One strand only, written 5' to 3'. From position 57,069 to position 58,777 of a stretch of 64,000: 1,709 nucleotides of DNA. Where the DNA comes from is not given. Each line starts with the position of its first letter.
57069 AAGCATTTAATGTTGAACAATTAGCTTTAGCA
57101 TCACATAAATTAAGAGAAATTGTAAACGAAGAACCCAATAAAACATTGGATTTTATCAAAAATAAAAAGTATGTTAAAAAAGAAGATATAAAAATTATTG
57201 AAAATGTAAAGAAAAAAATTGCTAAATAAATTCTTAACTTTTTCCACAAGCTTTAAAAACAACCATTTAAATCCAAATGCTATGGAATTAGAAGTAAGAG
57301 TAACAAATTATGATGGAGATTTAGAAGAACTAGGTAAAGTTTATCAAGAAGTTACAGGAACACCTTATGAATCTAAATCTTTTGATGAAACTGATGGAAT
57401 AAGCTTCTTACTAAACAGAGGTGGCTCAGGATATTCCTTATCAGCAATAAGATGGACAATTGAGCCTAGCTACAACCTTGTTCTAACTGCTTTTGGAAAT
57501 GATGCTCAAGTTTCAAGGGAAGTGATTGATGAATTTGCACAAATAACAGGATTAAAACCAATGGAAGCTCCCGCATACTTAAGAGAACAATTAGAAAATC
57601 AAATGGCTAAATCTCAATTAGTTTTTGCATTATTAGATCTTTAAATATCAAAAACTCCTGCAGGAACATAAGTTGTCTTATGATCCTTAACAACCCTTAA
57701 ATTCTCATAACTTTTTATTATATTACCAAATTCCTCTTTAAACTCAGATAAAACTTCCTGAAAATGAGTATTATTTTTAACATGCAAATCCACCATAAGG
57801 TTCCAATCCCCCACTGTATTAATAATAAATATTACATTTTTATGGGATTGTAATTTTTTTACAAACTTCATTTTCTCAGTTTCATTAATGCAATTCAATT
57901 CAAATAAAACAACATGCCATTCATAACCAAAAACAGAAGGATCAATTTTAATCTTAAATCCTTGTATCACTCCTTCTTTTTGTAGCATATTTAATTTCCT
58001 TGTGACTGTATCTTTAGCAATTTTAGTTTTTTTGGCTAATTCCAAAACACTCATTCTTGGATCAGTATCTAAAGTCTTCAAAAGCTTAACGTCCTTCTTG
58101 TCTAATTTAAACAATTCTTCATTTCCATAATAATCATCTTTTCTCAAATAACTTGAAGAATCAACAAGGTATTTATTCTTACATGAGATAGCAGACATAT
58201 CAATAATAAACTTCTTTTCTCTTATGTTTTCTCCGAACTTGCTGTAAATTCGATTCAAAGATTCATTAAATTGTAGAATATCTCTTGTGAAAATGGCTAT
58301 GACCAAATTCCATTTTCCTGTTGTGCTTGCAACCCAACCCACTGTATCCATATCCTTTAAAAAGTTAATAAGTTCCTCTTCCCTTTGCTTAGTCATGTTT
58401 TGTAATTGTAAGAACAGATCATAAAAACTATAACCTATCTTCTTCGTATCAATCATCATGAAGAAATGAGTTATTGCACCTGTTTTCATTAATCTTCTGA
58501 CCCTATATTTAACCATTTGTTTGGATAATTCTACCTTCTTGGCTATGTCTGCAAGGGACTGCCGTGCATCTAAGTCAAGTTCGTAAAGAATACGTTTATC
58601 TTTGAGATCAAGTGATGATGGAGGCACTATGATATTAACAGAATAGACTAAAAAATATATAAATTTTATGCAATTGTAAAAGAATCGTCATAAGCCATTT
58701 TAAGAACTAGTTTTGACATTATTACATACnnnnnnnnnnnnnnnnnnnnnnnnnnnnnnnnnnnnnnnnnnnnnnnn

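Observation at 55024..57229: Three-gene overlapping operon: Panacea-domain protein, PIN-like nuclease and a 380-aa unknown. Candidate toxin-antitoxin or defence island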

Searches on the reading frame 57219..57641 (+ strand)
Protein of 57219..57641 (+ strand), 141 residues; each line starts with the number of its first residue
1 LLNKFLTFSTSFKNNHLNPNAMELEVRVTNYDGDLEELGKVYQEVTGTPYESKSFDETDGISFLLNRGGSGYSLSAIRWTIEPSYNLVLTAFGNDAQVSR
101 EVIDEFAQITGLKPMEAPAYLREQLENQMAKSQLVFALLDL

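Call 10: search_protein_families(library=pfam, proteins=[window:57219-57641:+], max_evalue=0.1)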
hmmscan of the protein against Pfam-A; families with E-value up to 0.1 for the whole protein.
window:57219-57641:+ (141 aa): 0 families

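Call 88: search_protein_families(library=pfam, proteins=[window:57282-57641:+], max_evalue=0.001)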
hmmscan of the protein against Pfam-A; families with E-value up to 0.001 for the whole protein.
window:57282-57641:+ (120 aa): 0 families

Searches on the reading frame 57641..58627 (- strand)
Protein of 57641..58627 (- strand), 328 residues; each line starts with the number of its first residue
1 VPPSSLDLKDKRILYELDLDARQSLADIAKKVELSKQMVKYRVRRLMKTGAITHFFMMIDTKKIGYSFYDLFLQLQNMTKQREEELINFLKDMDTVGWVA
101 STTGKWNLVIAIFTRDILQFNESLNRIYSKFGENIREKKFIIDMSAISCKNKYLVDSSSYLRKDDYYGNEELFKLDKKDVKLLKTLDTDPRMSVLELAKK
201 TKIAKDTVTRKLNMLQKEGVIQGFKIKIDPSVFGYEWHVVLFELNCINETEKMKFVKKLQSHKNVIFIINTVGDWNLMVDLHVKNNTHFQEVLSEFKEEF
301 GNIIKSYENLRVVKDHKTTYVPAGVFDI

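Call 10: search_protein_families(library=pfam, proteins=[window:57641-58627:-], max_evalue=0.1)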
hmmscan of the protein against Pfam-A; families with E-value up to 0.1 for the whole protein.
window:57641-58627:- (328 aa): 33 families (the best 25 are shown)
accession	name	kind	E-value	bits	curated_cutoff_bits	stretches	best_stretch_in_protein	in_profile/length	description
PF13412.12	HTH_24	-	1.6e-23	82.4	21.9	2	6-53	1-48/48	Winged helix-turn-helix DNA-binding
PF13404.12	HTH_AsnC-type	-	2e-18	66.3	27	2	6-46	1-41/42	AsnC-type helix-turn-helix domain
PF01037.27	AsnC_trans_reg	-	1.1e-11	44.8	25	2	254-295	13-54/73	Lrp/AsnC ligand binding domain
PF01047.28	MarR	-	8.5e-10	38.8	24.6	2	180-222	6-48/59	MarR family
PF12840.13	HTH_20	-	2.6e-06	27.8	27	1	182-221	9-48/51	Helix-turn-helix domain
PF12802.13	MarR_2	-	5.3e-06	27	27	0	7-53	4-51/61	MarR family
PF25212.1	HVO_A0114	-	1e-05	25.6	27.6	1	175-222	20-67/84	HVO_A0114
PF08279.18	HTH_11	-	1.3e-05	25.4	25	1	181-235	4-54/55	HTH domain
PF01978.25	TrmB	-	9e-05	22.7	25.6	0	175-225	6-56/68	Sugar-specific transcriptional regulator TrmB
PF01022.26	HTH_5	-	0.00017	21.9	22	1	180-221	5-45/47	Bacterial regulatory protein, arsR family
PF13545.12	HTH_Crp_2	-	0.00023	21.5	27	1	189-228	20-61/70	Crp-like helix-turn-helix domain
PF09339.16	HTH_IclR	-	0.00024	21.2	22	1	181-222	7-49/52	IclR helix-turn-helix domain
PF19661.4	DUF6164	-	0.00033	21.1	27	0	240-318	4-86/116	Family of unknown function (DUF6164)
PF04967.18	HTH_10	-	0.00063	19.9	23.1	0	19-47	20-48/53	HTH DNA binding domain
PF16221.11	HTH_47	-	0.0015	18.4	27.1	0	188-222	43-77/78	winged helix-turn-helix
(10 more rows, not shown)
